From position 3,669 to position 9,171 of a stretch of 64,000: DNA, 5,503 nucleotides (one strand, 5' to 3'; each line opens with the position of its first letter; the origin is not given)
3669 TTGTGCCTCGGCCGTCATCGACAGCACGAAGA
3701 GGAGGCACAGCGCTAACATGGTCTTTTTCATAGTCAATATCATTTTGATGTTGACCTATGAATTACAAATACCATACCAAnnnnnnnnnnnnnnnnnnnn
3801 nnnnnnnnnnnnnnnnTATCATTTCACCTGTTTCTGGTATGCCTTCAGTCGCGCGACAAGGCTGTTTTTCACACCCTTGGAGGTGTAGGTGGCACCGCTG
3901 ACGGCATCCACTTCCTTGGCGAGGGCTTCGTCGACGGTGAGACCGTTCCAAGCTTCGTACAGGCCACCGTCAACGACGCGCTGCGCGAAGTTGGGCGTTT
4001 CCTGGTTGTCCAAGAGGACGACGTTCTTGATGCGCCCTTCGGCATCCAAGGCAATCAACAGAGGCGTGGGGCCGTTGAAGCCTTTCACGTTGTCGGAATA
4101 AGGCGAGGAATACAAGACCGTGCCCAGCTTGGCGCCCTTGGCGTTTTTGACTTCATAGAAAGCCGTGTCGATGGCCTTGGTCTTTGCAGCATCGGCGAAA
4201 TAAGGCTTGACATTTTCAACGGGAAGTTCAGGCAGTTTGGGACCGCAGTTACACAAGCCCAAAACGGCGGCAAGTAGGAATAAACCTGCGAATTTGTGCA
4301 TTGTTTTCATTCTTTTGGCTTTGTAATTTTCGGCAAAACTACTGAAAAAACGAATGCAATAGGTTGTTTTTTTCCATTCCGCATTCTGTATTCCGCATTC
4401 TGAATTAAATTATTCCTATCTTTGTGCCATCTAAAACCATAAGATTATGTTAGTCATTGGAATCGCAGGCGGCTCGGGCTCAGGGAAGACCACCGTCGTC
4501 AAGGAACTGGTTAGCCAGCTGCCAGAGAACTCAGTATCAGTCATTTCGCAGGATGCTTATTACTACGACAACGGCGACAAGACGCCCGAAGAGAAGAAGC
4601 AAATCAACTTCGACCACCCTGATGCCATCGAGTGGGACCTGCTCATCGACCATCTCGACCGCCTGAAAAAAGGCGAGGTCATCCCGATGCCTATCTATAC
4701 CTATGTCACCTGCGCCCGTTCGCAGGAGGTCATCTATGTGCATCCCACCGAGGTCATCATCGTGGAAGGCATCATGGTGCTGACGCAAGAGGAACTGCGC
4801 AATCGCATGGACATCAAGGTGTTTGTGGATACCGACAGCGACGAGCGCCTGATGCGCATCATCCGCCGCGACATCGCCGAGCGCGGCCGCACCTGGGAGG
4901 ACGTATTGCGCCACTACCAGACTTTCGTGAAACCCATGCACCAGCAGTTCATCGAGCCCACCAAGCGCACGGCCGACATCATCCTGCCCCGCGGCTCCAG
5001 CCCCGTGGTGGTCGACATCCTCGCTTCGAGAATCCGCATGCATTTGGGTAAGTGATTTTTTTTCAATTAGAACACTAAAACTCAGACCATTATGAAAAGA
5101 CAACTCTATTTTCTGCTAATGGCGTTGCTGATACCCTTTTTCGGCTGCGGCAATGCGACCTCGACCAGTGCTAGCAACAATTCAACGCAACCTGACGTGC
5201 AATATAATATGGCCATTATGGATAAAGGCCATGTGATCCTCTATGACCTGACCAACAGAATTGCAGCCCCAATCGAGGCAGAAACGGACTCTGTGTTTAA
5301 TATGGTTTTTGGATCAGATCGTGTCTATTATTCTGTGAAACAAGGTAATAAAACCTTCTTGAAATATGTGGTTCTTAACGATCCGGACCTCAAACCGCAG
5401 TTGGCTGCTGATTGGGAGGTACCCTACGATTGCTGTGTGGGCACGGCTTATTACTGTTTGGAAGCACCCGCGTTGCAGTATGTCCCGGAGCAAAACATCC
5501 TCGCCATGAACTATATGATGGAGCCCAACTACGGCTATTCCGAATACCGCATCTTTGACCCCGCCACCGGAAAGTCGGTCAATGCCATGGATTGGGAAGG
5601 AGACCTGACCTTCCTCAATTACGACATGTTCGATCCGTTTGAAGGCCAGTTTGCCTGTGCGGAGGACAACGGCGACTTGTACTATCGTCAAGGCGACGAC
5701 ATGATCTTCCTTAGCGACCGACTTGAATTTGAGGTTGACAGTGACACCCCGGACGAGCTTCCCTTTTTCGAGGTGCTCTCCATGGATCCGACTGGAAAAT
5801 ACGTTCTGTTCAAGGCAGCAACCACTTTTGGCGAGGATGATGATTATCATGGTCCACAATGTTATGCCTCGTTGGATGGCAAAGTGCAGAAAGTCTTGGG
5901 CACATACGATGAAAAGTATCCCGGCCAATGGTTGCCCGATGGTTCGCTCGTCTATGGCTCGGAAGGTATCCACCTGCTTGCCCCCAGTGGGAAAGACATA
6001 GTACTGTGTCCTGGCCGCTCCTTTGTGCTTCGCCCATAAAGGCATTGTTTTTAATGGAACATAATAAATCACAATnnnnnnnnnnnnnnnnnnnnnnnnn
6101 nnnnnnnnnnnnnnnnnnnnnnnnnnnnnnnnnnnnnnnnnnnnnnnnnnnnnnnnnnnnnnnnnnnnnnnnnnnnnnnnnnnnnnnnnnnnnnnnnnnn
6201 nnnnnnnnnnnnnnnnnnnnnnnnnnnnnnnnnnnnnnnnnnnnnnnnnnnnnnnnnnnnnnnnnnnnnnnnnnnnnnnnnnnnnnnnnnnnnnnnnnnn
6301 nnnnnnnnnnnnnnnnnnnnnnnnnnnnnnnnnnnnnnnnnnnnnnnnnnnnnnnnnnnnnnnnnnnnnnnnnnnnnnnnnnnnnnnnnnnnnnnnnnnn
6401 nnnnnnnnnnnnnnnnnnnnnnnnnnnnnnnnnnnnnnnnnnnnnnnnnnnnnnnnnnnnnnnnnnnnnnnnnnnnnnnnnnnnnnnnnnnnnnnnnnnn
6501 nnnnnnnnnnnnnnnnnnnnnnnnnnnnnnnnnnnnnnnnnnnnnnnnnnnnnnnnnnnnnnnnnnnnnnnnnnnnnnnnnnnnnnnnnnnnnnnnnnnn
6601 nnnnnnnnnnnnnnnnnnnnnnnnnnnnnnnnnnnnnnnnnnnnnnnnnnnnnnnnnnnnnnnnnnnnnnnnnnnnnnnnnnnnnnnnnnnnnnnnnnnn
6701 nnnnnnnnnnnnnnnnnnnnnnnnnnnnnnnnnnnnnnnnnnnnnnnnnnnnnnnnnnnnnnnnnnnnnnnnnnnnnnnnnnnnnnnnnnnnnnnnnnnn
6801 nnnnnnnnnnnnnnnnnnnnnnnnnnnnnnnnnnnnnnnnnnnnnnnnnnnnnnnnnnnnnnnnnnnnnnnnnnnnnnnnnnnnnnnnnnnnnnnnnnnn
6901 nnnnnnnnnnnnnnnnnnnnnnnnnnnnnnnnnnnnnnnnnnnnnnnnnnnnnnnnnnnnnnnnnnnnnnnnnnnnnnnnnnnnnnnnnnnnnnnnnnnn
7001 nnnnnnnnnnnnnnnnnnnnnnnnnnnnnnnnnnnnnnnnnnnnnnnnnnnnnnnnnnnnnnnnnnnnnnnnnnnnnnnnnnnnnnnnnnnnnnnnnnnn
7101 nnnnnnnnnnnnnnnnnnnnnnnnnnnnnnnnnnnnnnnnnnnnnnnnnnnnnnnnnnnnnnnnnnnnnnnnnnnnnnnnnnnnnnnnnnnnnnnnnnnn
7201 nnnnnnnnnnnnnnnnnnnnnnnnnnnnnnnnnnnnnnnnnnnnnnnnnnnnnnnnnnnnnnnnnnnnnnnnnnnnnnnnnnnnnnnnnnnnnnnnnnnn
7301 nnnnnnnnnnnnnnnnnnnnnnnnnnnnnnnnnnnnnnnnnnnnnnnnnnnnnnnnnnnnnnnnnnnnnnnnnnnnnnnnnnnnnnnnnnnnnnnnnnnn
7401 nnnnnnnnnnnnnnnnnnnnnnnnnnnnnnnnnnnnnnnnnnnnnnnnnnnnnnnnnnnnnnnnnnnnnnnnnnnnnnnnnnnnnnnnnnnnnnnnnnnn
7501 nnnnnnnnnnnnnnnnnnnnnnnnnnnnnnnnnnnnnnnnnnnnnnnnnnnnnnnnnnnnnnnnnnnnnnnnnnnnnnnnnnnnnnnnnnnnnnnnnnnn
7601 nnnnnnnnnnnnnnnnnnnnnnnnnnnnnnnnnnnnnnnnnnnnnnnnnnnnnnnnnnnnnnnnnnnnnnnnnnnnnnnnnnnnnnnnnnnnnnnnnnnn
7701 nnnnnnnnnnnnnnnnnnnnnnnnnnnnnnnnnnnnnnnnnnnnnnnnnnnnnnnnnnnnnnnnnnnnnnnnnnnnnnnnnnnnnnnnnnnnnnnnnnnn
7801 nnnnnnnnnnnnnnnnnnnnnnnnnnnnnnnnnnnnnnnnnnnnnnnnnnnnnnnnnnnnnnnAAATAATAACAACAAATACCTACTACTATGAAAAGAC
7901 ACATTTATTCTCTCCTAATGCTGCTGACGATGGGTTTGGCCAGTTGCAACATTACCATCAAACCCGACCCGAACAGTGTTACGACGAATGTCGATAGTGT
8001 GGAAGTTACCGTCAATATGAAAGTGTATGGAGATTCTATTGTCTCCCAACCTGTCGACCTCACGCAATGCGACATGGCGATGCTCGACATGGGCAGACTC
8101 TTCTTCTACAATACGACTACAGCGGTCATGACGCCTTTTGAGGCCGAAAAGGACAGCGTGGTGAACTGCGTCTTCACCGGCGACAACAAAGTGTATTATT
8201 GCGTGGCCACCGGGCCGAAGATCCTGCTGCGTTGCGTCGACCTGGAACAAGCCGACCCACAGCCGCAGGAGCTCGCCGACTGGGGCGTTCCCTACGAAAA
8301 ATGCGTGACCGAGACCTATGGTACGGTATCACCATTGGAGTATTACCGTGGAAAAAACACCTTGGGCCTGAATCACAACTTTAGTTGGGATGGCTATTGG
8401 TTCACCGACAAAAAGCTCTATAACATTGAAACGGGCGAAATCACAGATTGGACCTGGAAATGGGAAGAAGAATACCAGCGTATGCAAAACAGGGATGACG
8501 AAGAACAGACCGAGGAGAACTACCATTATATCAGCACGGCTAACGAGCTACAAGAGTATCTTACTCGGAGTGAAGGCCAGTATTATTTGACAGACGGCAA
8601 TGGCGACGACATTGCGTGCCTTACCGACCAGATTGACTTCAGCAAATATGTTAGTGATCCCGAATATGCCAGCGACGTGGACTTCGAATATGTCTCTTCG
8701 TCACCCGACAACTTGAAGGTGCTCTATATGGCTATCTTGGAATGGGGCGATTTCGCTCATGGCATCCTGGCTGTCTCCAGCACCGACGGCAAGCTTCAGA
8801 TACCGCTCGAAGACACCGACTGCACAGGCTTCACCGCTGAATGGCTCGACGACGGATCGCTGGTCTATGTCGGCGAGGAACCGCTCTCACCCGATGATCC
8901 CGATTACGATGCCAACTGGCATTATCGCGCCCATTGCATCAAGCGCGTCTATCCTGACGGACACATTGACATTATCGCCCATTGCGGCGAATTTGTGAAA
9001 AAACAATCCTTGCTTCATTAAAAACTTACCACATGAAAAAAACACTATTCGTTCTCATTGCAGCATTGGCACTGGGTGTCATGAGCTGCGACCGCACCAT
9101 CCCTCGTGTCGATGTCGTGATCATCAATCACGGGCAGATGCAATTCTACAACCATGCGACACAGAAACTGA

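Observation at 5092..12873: Six-gene tandem array of paralogous lipoproteins built from eight copies of one ~300-aa module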

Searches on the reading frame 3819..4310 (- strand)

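Call 76: search_protein_families(library=pfam, proteins=[window:3819-4310:-], max_evalue=0.0001)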
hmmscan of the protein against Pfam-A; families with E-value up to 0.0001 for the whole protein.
window:3819-4310:- (163 aa): 1 family
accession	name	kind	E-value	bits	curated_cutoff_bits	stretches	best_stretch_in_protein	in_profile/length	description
PF04205.19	FMN_bind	-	4.4e-15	56.5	22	1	77-151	1-72/77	FMN-binding domain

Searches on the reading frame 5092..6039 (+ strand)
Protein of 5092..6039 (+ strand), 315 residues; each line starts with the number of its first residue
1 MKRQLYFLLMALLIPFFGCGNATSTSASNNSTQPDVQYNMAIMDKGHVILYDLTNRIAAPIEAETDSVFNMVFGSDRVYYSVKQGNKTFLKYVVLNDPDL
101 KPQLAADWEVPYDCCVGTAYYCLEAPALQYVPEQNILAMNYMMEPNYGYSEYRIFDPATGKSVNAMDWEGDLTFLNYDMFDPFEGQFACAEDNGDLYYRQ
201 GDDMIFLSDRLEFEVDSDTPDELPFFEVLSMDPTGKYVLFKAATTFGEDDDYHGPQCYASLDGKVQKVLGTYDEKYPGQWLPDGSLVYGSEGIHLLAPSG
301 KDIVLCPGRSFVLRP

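Call 4: search_protein_families(library=pfam, proteins=[window:5092-6039:+], max_evalue=1)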
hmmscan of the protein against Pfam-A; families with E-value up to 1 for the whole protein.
window:5092-6039:+ (315 aa): 0 families

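Call 5: search_protein_families(library=ncbifam, proteins=[window:5092-6039:+], max_evalue=1)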
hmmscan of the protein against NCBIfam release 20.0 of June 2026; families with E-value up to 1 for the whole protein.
window:5092-6039:+ (315 aa): 0 families

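Call 61: search_protein_families(library=padloc, proteins=[window:5092-6039:+], max_evalue=0.1)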
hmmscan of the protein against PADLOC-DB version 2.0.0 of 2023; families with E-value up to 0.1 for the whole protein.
window:5092-6039:+ (315 aa): 0 families

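Call 62: search_protein_families(library=phrogs, proteins=[window:5092-6039:+], max_evalue=0.1)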
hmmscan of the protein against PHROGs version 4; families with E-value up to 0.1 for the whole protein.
window:5092-6039:+ (315 aa): 0 families

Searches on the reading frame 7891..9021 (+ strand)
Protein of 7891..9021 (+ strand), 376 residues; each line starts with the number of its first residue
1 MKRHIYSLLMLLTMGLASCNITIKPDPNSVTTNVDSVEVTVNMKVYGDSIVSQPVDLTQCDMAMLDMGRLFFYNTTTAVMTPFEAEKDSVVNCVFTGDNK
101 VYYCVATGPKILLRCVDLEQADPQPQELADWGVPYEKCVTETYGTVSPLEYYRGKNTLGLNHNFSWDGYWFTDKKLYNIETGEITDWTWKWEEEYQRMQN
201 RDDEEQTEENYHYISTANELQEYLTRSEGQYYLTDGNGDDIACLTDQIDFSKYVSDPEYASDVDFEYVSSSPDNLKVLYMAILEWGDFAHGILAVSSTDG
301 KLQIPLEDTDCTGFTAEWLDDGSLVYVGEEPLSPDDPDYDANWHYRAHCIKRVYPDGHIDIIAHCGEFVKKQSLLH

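Call 4: search_protein_families(library=pfam, proteins=[window:7891-9021:+], max_evalue=1)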
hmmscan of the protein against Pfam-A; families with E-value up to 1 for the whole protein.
window:7891-9021:+ (376 aa): 2 families
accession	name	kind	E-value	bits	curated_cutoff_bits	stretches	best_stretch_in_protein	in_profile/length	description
PF23518.1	WW_2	-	0.12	12.4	27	1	68-81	20-33/36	WW domain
PF16355.11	DUF4982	-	0.16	12.4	23.9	0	30-49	8-27/61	Domain of unknown function (DUF4982)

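Call 5: search_protein_families(library=ncbifam, proteins=[window:7891-9021:+], max_evalue=1)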
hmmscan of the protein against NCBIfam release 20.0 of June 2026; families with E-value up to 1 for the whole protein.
window:7891-9021:+ (376 aa): 2 families
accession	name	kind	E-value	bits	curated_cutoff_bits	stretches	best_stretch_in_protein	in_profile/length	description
NF047460.1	blaOXA-1258_like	exception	0.058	12.6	600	1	1-56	1-56/279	OXA-1258 family class D beta-lactamase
NF050142.1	PG1828_fam_lipo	equivalog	0.12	13.1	50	1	1-49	1-50/59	PG1828 family lipoprotein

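Call 36: find_homologous_proteins(query=window:7891-9021:+, max_evalue=0.001)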
Query window:7891-9021:+ (376 aa): 130 proteins with E <= 0.001 among 1628 candidates; the best 120 are listed.
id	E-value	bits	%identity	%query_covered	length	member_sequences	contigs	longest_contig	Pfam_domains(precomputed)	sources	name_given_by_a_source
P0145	5.1e-261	884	99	100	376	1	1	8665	-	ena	-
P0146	1.0e-259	879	99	100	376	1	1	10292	-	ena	-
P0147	7.1e-258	873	98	100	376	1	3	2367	-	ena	-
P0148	4.0e-256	867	98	100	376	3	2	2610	-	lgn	-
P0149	7.4e-256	867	97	100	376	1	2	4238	-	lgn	-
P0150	8.9e-255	863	97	100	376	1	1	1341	-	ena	-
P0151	2.2e-252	855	96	100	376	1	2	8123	-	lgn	-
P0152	6.0e-251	850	95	100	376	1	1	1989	-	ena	-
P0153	5.0e-249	844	94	100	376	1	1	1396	-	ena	-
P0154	1.3e-248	843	95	100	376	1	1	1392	-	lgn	-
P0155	6.5e-248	840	97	98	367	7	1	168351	-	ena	-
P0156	1.3e-246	836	94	100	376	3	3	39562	-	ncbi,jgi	-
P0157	9.3e-245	830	93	100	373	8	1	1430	-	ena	-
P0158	3.4e-244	828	93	100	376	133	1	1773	-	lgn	-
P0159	2.4e-243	825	94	99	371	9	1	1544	-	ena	-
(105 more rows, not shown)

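Call 46: predict_structure(alignment_id=A2)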
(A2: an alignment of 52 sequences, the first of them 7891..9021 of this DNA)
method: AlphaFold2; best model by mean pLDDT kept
length: 376 residues; sequences in the alignment: 52
mean_pLDDT: 81.8   pTM: 0.77
mean pLDDT of the five models: 81.8, 81.0, 79.9, 79.9, 79.8
residues with pLDDT >= 90: 229; 70-90: 67; 50-70: 28; < 50: 52
segments of 3 or more residues with pLDDT < 50: 1-3, 15-51, 204-215
pLDDT, mean of each block of 10 residues (from residue 1): 56 43 31 31 33 77 95 95 95 95 92 96 95 92 86 93 88 95 96 86 46 54 92 81 96 90 94 94 91 96 96 92 95 77 76 97 94 74
secondary structure, 60 per line:
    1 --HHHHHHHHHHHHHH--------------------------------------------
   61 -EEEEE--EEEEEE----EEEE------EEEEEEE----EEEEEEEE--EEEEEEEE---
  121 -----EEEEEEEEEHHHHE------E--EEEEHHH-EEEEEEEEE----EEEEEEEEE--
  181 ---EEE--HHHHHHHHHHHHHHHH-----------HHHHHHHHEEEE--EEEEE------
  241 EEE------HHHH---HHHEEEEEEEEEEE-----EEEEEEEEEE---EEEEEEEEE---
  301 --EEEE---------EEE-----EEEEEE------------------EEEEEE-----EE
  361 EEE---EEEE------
elements in order: H3-16 E62-66 E69-74 E79-82 E89-95 E100-107 E110-117 E126-134 H135-138 E149-152 E157-165 E170-178 E184-186 H189-204 H216-223 E224-227 E230-234 E241-243 H250-253 E260-270 E276-285 E289-297 E303-306 E316-318 E324-329 E348-353 E359-363 E367-370
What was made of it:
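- AF2 model of g3: pLDDT 81.8 (call 46).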

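Call 48: fold_search(model_id=the predicted structure, library=pdb)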
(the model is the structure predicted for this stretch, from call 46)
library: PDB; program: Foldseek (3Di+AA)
matches with E <= 10: 940; with E <= 0.001: 204
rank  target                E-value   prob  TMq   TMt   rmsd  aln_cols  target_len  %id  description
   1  4pwz_B                1.2e-06  1.00  0.36  0.33  12.4       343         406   11  Crystal structure of TolB protein from Yersinia pestis CO92 (released 2014-04-02)
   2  6ttk_C                2.1e-06  1.00  0.34  0.42  12.9       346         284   12  Crystal structure of the kelch domain of human KLHL12 in complex with DVL1 peptide (released 2020-02-12)
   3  1crz                  2.2e-06  1.00  0.33  0.31  12.4       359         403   11  CRYSTAL STRUCTURE OF THE E. COLI TOLB PROTEIN (released 2000-08-16)
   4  9a2l_MODEL_1_A        2.9e-06  1.00  0.36  0.32  11.1       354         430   10  Model of E. coli TolB by in-cell photo-crosslinking MS and deep learning (released 2023-02-24)
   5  7ong                  3.6e-06  1.00  0.35  0.42  12.4       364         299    9  Crystal structure of the computationally designed SAKe6BE-L1 protein (released 2022-12-14)
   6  2w8b_A                4.0e-06  1.00  0.34  0.32  11.0       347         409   12  Crystal structure of processed TolB in complex with Pal (released 2009-02-17)
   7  8oio_C                4.0e-06  1.00  0.34  0.42  13.0       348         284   11  Crystal structure of the kelch domain of human KLHL12 in complex with PLEKHA4 peptide (released 2024-04-03)
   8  7ona                  4.2e-06  1.00  0.35  0.45  13.0       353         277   10  Crystal structure of the computationally designed SAKe6AC protein (released 2022-12-14)
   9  4r40_A                5.2e-06  1.00  0.35  0.33  11.0       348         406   13  Crystal Structure of TolB/Pal complex from Yersinia pestis. (released 2014-09-03)
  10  9ggl_A                6.4e-06  1.00  0.34  0.28  12.9       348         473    9  Cryo-EM structure of KBTBD4 WT-HDAC2 2:1 complex mediated by molecular glue UM171 (released 2025-04-09)
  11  7mx5_A                7.5e-06  1.00  0.36  0.34  11.5       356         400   10  Crystal structure of TolB from Acinetobacter baumannii (released 2021-05-26)
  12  2hqs_B                7.5e-06  1.00  0.33  0.31  12.3       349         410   12  Crystal structure of TolB/Pal complex (released 2007-04-03)
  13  4r40_C                8.0e-06  1.00  0.35  0.33  11.1       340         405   12  Crystal Structure of TolB/Pal complex from Yersinia pestis. (released 2014-09-03)
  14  5jrk_A                8.0e-06  1.00  0.31  0.20  11.2       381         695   12  Crystal Structure of the Sphingopyxin I Lasso Peptide Isopeptidase SpI-IsoP (SeMet-derived) (released 2016-09-28)
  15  7pvp                  1.0e-05  1.00  0.36  0.46  11.0       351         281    9  Crystal structure of the SAKe6BC designer protein (released 2023-01-18)
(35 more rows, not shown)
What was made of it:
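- Foldseek best single-domain hits are TolB propellers, then six-bladed Kelch and designer propellers (call 48).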

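Call 51: search_solved_structures(query=A2, max_evalue=1)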
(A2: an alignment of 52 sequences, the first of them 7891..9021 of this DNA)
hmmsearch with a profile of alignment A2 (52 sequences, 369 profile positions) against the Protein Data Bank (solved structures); distinct sequences matched with E-value up to 1: 0.
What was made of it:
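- Tried and rejected: A PDB sequence search with the g3-type profile gave nothing (call 51).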

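Call 61: search_protein_families(library=padloc, proteins=[window:7891-9021:+], max_evalue=0.1)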
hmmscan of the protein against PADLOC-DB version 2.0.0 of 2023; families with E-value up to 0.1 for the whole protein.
window:7891-9021:+ (376 aa): 0 families

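Call 62: search_protein_families(library=phrogs, proteins=[window:7891-9021:+], max_evalue=0.1)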
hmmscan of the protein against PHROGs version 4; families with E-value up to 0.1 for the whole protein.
window:7891-9021:+ (376 aa): 2 families
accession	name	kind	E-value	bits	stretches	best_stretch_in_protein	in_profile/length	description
phrog_1273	-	unknown function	0.021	16.2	1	177-233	20-74/103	-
phrog_8808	-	unknown function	0.072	13.8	0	166-190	28-51/68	-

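Call 74: fold_search(model_id=the predicted structure, library=viral)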
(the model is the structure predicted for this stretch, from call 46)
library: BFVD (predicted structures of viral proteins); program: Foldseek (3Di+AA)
matches with E <= 10: 760; with E <= 0.001: 52
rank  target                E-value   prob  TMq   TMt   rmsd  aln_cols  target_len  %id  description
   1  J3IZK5                4.8e-07  1.00  0.32  0.26  15.0       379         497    9  (no name in the UniProt tables at hand)
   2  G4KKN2                1.9e-06  1.00  0.18  0.06  25.4       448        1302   13  (no name in the UniProt tables at hand)
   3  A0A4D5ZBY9            4.8e-06  1.00  0.36  0.41  14.9       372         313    8  Kelch-motif containing protein [Burkholderia phage BcepSaruman]
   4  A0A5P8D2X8            5.1e-06  1.00  0.27  0.32  19.3       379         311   12  (no name in the UniProt tables at hand)
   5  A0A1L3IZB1            6.3e-06  1.00  0.35  0.36  17.4       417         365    9  (no name in the UniProt tables at hand)
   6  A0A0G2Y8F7            8.2e-06  1.00  0.29  0.22  15.3       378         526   10  WD-repeat family protein [Acanthamoeba polyphaga mimivirus Kroon]
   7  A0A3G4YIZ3            1.3e-05  1.00  0.26  0.23  14.1       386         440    9  Kelch-like protein [Lumpy skin disease virus]
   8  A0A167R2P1            1.6e-05  1.00  0.29  0.25  13.3       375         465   10  Putative BTB/POZ domain-containing protein [Powai lake megavirus]
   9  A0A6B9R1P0            1.6e-05  1.00  0.28  0.15  15.1       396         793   10  (no name in the UniProt tables at hand)
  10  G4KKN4                2.5e-05  1.00  0.24  0.12  19.6       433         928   10  (no name in the UniProt tables at hand)
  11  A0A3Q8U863            4.5e-05  1.00  0.27  0.22  15.2       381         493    9  BTB/POZ domain-containing protein [Megavirus baoshan]
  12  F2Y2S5                4.5e-05  1.00  0.27  0.22  14.8       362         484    9  (no name in the UniProt tables at hand)
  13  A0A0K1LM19            7.0e-05  1.00  0.28  0.27  18.4       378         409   11  Uncharacterized protein [Caulobacter phage Seuss]
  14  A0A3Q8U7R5            7.0e-05  1.00  0.20  0.16  15.6       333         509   11  Putative BTB/POZ domain-containing protein [Megavirus baoshan]
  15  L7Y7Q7                7.4e-05  1.00  0.23  0.23  13.3       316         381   10  Putative BTB/POZ domain and WD-repeat protein [Megavirus lba]
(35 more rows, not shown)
